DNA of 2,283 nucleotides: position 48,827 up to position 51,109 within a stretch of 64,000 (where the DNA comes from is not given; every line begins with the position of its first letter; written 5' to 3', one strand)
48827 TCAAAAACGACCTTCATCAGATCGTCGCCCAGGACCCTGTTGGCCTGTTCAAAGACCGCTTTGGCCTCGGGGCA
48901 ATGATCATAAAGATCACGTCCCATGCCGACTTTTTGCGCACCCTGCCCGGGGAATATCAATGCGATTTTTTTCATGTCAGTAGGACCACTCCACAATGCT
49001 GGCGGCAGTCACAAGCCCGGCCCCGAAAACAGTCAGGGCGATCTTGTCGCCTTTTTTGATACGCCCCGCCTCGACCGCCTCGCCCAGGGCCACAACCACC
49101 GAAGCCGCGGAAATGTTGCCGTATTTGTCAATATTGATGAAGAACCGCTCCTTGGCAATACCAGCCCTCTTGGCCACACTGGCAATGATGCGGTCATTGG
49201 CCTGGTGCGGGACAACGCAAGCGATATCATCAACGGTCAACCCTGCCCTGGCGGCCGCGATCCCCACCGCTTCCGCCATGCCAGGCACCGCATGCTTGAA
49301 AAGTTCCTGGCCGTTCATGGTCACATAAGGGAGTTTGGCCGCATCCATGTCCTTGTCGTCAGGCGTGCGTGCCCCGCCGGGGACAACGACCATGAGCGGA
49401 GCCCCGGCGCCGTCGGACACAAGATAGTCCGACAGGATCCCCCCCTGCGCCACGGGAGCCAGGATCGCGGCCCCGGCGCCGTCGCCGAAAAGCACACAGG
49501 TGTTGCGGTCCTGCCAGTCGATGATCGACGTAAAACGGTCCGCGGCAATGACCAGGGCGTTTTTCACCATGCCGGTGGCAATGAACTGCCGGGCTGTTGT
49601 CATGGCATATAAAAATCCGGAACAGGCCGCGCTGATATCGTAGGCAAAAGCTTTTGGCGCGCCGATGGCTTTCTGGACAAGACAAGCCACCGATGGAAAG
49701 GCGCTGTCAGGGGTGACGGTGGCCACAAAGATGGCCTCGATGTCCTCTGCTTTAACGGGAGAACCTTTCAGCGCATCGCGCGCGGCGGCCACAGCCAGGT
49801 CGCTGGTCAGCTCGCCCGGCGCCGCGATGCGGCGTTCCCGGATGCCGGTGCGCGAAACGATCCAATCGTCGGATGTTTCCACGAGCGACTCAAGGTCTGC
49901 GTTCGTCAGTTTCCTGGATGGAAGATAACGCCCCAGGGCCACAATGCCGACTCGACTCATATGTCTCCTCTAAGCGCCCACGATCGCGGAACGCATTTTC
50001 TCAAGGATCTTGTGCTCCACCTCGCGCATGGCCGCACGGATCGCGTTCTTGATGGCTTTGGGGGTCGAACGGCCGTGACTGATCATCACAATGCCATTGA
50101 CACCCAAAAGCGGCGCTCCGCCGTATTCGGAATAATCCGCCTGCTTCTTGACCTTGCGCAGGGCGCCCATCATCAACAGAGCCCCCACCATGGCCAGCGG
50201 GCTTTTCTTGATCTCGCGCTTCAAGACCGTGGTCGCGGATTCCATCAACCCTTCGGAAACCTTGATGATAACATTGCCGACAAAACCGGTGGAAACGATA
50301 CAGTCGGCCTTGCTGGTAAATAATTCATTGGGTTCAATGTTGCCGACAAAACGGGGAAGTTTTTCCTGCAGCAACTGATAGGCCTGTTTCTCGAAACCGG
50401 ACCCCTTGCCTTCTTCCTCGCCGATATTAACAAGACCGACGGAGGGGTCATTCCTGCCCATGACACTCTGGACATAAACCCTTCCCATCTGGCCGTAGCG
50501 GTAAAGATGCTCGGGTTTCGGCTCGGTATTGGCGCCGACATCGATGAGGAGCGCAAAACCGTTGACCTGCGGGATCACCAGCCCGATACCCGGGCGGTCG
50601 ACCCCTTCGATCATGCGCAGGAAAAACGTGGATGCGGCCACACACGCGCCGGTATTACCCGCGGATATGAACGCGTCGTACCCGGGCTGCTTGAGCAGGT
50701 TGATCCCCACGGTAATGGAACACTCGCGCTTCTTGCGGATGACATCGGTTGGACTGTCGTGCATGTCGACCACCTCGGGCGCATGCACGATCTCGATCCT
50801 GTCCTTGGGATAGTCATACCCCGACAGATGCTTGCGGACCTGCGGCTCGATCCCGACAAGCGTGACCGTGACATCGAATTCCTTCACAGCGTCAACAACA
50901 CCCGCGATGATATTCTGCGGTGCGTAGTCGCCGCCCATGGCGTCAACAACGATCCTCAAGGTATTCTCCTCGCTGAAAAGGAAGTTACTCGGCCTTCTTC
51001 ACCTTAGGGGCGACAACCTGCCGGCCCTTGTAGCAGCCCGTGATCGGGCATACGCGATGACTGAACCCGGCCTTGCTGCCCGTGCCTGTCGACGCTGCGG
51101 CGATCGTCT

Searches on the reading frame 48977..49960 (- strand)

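Call 62: search_protein_families(library=pfam, proteins=[window:48977-49960:-], max_evalue=0.00001)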
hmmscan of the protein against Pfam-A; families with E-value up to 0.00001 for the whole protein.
window:48977-49960:- (327 aa): 3 families
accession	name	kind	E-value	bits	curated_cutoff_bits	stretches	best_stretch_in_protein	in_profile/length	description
PF08541.16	ACP_syn_III_C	-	7.9e-33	112.9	26.6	1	237-325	2-90/90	3-Oxoacyl-[acyl-carrier-protein (ACP)] synthase III C terminal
PF08545.16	ACP_syn_III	-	4.5e-29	100.6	24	1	107-184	1-80/80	3-Oxoacyl-[acyl-carrier-protein (ACP)] synthase III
PF00108.29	Thiolase_N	-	3.3e-06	27.1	26.4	0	38-138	9-110/260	Thiolase, N-terminal domain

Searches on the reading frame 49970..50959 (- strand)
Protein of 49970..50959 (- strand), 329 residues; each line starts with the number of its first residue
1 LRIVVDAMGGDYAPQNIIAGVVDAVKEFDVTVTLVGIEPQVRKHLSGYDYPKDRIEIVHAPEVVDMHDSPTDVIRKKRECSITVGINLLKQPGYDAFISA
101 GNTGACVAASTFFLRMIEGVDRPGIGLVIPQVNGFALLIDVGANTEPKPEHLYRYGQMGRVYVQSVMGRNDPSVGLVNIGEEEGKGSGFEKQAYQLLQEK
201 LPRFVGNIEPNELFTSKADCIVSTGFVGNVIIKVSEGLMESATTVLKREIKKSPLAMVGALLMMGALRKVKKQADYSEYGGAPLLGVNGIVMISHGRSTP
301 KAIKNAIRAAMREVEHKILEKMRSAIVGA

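Call 62: search_protein_families(library=pfam, proteins=[window:49970-50959:-], max_evalue=0.00001)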
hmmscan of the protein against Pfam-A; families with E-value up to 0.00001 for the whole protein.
window:49970-50959:- (329 aa): 1 family
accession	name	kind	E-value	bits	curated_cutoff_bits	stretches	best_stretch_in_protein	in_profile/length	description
PF02504.20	FA_synthesis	-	1.4e-99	333.7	29.1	1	1-318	1-321/324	Fatty acid synthesis protein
